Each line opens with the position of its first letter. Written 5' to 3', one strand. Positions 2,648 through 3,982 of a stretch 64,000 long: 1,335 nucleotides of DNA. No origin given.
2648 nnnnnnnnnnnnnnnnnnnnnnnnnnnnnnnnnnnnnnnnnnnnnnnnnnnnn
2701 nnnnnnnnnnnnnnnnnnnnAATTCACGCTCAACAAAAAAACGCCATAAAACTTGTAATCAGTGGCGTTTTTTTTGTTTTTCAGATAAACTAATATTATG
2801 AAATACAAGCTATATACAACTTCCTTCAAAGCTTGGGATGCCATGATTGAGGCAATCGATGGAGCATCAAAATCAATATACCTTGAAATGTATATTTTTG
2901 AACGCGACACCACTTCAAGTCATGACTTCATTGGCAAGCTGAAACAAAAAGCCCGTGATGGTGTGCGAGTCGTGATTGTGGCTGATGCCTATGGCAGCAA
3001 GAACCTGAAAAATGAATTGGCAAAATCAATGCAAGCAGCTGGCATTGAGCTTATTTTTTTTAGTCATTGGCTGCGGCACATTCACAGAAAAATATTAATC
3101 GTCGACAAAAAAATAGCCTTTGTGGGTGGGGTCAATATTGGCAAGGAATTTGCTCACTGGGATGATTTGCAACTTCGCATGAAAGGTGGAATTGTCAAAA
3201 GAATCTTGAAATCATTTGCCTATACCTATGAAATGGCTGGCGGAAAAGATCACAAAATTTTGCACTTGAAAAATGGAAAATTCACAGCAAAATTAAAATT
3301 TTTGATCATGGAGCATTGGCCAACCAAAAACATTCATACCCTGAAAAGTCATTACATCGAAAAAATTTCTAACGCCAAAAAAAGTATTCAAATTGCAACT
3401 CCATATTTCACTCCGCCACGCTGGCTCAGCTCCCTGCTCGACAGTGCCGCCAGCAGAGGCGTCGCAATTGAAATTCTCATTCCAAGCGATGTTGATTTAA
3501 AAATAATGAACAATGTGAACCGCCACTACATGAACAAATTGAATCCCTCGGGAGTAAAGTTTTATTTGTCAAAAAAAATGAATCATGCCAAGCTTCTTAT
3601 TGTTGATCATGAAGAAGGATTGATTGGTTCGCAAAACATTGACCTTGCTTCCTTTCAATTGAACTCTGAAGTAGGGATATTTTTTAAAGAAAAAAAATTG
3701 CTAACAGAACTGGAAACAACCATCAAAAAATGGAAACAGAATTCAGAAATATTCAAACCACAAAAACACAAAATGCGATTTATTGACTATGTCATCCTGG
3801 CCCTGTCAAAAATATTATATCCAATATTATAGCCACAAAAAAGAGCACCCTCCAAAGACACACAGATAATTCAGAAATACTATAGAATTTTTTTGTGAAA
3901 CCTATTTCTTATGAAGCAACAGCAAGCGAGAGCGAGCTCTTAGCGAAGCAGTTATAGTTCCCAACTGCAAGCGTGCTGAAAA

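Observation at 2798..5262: Adjacent two-HKD PLD-family protein and standalone GHKL ATPase: possible two-gene conflict or defence module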

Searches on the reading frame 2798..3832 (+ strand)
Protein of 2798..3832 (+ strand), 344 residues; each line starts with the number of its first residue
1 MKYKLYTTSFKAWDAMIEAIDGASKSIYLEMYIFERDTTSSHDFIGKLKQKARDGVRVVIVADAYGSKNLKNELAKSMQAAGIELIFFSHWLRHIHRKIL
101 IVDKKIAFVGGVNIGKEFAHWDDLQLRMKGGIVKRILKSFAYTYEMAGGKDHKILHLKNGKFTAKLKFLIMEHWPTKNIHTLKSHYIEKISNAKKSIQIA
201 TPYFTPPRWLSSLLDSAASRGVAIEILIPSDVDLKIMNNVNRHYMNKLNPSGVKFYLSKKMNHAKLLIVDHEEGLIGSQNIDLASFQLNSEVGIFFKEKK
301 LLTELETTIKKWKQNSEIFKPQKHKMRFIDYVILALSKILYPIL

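Call 3: search_protein_families(library=pfam, proteins=[window:2798-3832:+], max_evalue=0.01)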
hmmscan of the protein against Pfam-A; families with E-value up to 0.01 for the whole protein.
window:2798-3832:+ (344 aa): 3 families
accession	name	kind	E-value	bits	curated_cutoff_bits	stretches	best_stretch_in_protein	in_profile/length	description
PF13091.12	PLDc_2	-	1.3e-41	142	27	2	186-310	1-129/132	PLD-like domain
PF00614.28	PLDc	-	7.7e-11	42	21.9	1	96-115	6-25/28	Phospholipase D Active site motif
PF11495.14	Regulator_TrmB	-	5.9e-09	35.9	22.2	1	174-325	3-144/233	Archaeal transcriptional regulator TrmB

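Call 4: search_protein_families(library=padloc, proteins=[window:2798-3832:+], max_evalue=0.1)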
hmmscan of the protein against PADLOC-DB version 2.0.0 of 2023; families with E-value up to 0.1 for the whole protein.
window:2798-3832:+ (344 aa): 27 families (the best 25 are shown)
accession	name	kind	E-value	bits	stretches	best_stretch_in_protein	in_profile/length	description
PDLC02614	DrmC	-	2.5e-24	83.8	2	172-312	12-150/153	DrmC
PDLC03924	MkoC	-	1.8e-13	47.5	2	175-314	983-1134/1136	-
PDLC03922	MkoB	-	1e-12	46.1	2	184-305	314-438/610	-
PDLC02609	DrmC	-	1.9e-11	42.4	1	181-314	96-234/241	DrmC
PDLC02592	DrmC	-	4.5e-11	40.9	2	210-301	123-214/234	DrmC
PDLC02585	DrmC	-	3.1e-09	34.8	1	209-314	133-246/253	DrmC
PDLC02595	DrmC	-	4.4e-09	34.5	2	13-140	118-255/269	DrmC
PDLC02601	DrmC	-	5.5e-09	33.8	1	180-231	139-190/295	DrmC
PDLC02616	DrmC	-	7.5e-09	33.5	1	188-314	88-217/224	DrmC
PDLC02612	DrmC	-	3.6e-08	31.2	2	189-311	100-223/235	DrmC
PDLC02606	DrmC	-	5.9e-08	30.7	1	187-308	40-169/182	DrmC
PDLC02588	DrmC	-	7e-08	30.4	1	261-302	192-233/256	DrmC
PDLC02591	DrmC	-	1.7e-07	28.7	1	213-323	148-255/260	DrmC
PDLC02607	DrmC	-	2.5e-07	28.3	1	211-305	140-246/265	DrmC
PDLC02597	DrmC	-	8e-07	27.2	1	212-308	127-231/242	DrmC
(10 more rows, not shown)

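Call 5: search_protein_families(library=ncbifam, proteins=[window:2798-3832:+], max_evalue=0.01)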
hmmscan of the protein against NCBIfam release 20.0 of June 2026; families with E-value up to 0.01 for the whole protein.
window:2798-3832:+ (344 aa): 9 families
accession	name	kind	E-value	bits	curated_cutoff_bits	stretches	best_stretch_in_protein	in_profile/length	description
TIGR04265.1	bac_cardiolipin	equivalog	2e-51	175.5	290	1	3-344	121-483/483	cardiolipin synthase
NF008427.0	PRK11263.1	equivalog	2.3e-40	138.9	281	1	13-316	21-343/409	cardiolipin synthase ClsB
NF009107.0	PRK12452.1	equivalog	1.9e-37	129.2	787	1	4-342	143-507/509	cardiolipin synthase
NF010490.0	PRK13912.1-1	equivalog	2.7e-17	63.3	211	2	179-314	28-157/159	nuclease NucT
NF038319.1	DISARM_DrmC_I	equivalog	1.3e-14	54.3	133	2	188-310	101-232/236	DISARM system phospholipase D-like protein DrmC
NF010492.0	PRK13912.1-3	equivalog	3.7e-10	39.7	297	1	163-304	20-163/178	nuclease NucT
NF010491.0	PRK13912.1-2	equivalog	8.6e-10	38.7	225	2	185-293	40-154/180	nuclease NucT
NF010493.0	PRK13912.1-4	equivalog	1.3e-07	31.7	351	1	180-302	26-154/171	nuclease NucT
NF006946.0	PRK09428.1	equivalog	2.6e-07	29.9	314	1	182-228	252-298/451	CDP-diacylglycerol--serine O-phosphatidyltransferase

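Call 10: find_homologous_proteins(query=window:2798-3832:+)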
Query window:2798-3832:+ (344 aa): 1144 proteins with E <= 0.001 among 2546 candidates; the best 120 are listed.
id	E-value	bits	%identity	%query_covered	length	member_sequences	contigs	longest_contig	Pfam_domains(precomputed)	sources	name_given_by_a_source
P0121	2.6e-224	762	100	100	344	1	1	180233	PF13091.13,PF11495.15,PF00614.29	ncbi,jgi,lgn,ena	ncbi:MAG: phosphatidylserine/phosphatidylglycerophosphate/cardiolipin synthase family protein [bacte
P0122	5.7e-190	649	83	100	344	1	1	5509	PF13091.13,PF11495.15,PF00614.29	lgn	-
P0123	1.2e-186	638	81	100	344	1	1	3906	PF13091.13,PF11495.15,PF00614.29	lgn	-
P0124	1.5e-185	635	81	100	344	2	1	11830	PF13091.13,PF11495.15,PF00614.29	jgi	jgi:cardiolipin synthase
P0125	4.4e-184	630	82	97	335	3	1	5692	PF13091.13,PF11495.15,PF00614.29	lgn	-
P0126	7.5e-183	626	79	100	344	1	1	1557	PF13091.13,PF11495.15,PF00614.29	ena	-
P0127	9.0e-175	599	80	96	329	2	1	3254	PF13091.13,PF11495.15,PF00614.29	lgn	-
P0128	3.2e-174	597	77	100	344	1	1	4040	PF13091.13,PF11495.15,PF00614.29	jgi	jgi:cardiolipin synthase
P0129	1.3e-172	592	76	100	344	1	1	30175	PF13091.13,PF11495.15,PF00614.29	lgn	-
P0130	2.1e-171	588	76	100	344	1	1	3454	PF13091.13,PF11495.15,PF00614.29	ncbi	-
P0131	3.3e-168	578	76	100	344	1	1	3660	PF13091.13,PF00614.29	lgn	-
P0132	1.3e-167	576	75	100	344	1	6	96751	PF13091.13,PF11495.15,PF00614.29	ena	-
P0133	2.2e-167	575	75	100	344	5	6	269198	PF13091.13,PF00614.29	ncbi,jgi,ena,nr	ncbi:MAG: Cardiolipin synthase [Candidatus Moranbacteria bacterium GW2011_GWC2_37_73]|nr:MAG: Cardio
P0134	6.2e-166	570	74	100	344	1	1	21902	PF13091.13,PF11495.15,PF00614.29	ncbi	-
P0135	5.9e-160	550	75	97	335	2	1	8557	PF13091.13,PF11495.15,PF00614.29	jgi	jgi:cardiolipin synthase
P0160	4.5e-148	511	66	100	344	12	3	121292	PF13091.13,PF11495.15,PF00614.29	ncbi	ncbi:MAG: phosphatidylserine/phosphatidylglycerophosphate/cardiolipin synthase family protein [Candi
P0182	9.1e-145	501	67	100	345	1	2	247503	PF13091.13,PF00614.29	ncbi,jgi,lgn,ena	ncbi:MAG: phosphatidylserine/phosphatidylglycerophosphate/cardiolipin synthase family protein [Parcu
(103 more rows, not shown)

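Call 20: find_encoding_contigs(protein=P0133, flank=6000, max_places=3)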
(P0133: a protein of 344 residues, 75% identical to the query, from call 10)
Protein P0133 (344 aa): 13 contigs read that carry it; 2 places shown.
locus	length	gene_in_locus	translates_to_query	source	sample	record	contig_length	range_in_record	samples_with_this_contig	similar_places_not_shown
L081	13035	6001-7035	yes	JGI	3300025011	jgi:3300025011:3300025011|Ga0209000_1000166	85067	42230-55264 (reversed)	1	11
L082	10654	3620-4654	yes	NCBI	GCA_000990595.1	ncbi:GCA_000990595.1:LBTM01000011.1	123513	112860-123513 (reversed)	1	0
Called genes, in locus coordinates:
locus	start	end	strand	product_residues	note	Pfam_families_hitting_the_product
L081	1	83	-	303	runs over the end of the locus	PF11127:YgaP-like_TM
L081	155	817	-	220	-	PF00005:ABC_tran, PF02463:SMC_N (faint), PF13304:AAA_21 (faint)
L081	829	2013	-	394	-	PF25990:Beta-barrel_YknX (weak), PF25967:RND-MFP_C, PF25975:CzcB_C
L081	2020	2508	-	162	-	-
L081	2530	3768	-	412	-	PF12704:MacB_PCD, PF02687:FtsX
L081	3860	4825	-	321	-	PF03773:ArsP_1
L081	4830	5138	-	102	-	PF01022:HTH_5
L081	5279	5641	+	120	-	PF13473:Cupredoxin_1, PF00127:Copper-bind (weak)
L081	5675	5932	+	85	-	-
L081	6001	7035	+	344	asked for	PF13091:PLDc_2, PF00614:PLDc (weak), PF13091:PLDc_2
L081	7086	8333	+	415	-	PF13589:HATPase_c_3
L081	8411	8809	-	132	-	PF16320:Ribosomal_L12_N, PF00542:Ribosomal_L12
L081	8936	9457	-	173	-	PF00466:Ribosomal_L10, PF27436:RL10_C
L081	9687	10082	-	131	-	PF00886:Ribosomal_S16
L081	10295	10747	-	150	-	PF00293:NUDIX, PF14815:NUDIX_4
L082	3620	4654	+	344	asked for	PF13091:PLDc_2, PF00614:PLDc (weak), PF13091:PLDc_2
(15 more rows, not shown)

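Call 21: find_encoding_contigs(protein=P0182, flank=6000, max_places=2)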
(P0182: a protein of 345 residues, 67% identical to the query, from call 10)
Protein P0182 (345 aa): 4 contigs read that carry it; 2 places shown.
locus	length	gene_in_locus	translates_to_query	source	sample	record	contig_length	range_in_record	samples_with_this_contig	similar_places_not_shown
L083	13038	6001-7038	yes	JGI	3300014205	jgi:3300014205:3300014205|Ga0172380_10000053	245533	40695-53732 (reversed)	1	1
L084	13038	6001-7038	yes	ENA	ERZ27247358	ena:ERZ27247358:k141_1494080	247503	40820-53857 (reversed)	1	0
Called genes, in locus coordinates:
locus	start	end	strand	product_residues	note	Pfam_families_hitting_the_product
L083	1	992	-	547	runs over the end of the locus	PF01464:SLT, PF01476:LysM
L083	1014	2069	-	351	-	PF01594:AI-2E_transport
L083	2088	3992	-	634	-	PF04041:Glyco_hydro_130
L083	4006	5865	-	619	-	PF04041:Glyco_hydro_130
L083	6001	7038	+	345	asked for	PF13091:PLDc_2, PF00614:PLDc (faint), PF13091:PLDc_2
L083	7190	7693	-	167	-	-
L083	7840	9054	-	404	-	PF12704:MacB_PCD, PF02687:FtsX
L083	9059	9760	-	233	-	PF00005:ABC_tran, PF02463:SMC_N (faint), PF13304:AAA_21 (faint)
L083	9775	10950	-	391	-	PF25919:BSH_CusB (faint), PF00364:Biotin_lipoyl (faint), PF25917:BSH_RND, PF25973:BSH_CzcB, PF25990:Beta-barrel_YknX (weak), PF25967:RND-MFP_C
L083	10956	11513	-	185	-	-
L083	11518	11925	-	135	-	-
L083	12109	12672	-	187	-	PF04542:Sigma70_r2, PF08281:Sigma70_r4_2, PF04545:Sigma70_r4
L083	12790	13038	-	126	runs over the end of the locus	-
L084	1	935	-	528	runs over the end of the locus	PF01464:SLT, PF01476:LysM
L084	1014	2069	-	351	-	PF01594:AI-2E_transport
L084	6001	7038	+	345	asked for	PF13091:PLDc_2, PF00614:PLDc (faint), PF13091:PLDc_2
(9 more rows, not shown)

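Call 22: find_encoding_contigs(protein=P0160, flank=6000, max_places=2)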
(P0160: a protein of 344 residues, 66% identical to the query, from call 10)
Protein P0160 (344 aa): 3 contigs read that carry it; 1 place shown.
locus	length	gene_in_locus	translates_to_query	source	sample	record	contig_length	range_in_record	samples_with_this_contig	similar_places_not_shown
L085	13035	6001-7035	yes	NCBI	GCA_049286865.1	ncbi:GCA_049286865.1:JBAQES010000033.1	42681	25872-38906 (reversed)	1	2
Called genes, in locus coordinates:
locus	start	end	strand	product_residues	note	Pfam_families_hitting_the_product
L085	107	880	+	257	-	-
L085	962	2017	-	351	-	PF01594:AI-2E_transport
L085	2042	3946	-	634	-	PF04041:Glyco_hydro_130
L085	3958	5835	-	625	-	PF04041:Glyco_hydro_130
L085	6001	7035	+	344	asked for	PF11495:TrmB_EBD_N (faint), PF13091:PLDc_2, PF00614:PLDc (weak), PF13091:PLDc_2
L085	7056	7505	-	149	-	-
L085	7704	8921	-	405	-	PF12704:MacB_PCD, PF02687:FtsX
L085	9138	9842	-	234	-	PF02463:SMC_N (faint), PF00005:ABC_tran, PF13304:AAA_21 (faint)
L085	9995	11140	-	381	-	PF25919:BSH_CusB (faint), PF25917:BSH_RND, PF25973:BSH_CzcB, PF25984:BSH_YknX (weak), PF25990:Beta-barrel_YknX, PF25967:RND-MFP_C, PF25989:YknX_C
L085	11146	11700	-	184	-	-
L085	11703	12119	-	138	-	-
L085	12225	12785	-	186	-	PF04542:Sigma70_r2, PF08281:Sigma70_r4_2, PF04545:Sigma70_r4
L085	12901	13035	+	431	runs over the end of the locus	PF02646:RmuC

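Call 25: search_solved_structures(query=window:2798-3832:+, max_evalue=0.001)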
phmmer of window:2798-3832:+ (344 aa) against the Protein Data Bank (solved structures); distinct sequences matched with E-value up to 0.001: 8.
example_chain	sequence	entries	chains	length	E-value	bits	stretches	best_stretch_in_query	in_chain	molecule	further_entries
9fiz_A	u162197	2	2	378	9.7e-06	28.7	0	202-309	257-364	Envelope phospholipase OPG057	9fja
9fhk_B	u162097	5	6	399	1.8e-05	27.9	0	202-309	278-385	Envelope phospholipase OPG057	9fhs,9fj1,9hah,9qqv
9fj0_A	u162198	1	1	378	1.9e-05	27.8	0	202-309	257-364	Envelope phospholipase OPG057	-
6ehi_A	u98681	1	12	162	0.00048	23.1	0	186-229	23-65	Nuclease NucT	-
7e0m_A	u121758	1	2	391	0.0005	23.1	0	257-310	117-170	Phospholipase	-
6ohm_A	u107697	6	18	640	0.00056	22.9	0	48-128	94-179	Phospholipase D2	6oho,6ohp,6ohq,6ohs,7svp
6u8z_A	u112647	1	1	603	0.00066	22.7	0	92-128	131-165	Phospholipase D1,Phospholipase D1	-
6ohr_A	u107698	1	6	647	0.00096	22.1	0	92-128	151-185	Phospholipase D1, chimeric constuct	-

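Call 31: find_related_loci(query=window:2798-3832:+, collection=metagenome_contigs, flank=5000)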
Query window:2798-3832:+ (344 aa) in metagenome_contigs; peptide patterns used: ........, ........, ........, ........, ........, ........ (x = any residue, [..] = any of these).
52 stretches matched a pattern; 12 encode a relative of the query (tblastn E <= 1e-3); 12 distinct loci.
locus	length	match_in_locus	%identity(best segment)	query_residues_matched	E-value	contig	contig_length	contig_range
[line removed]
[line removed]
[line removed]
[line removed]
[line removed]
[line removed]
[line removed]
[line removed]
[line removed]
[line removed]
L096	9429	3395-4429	50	1-344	2e-117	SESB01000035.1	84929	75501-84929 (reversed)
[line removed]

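Call 72: search_protein_families(library=phrogs, proteins=[window:2798-3832:+], max_evalue=0.001)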
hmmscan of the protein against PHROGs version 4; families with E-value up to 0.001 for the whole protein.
window:2798-3832:+ (344 aa): 2 families
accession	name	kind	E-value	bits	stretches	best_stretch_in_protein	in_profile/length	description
phrog_17878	-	unknown function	1.4e-39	137.2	1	4-309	120-447/483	-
phrog_12711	-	unknown function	2.4e-09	38.2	1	183-291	34-138/162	-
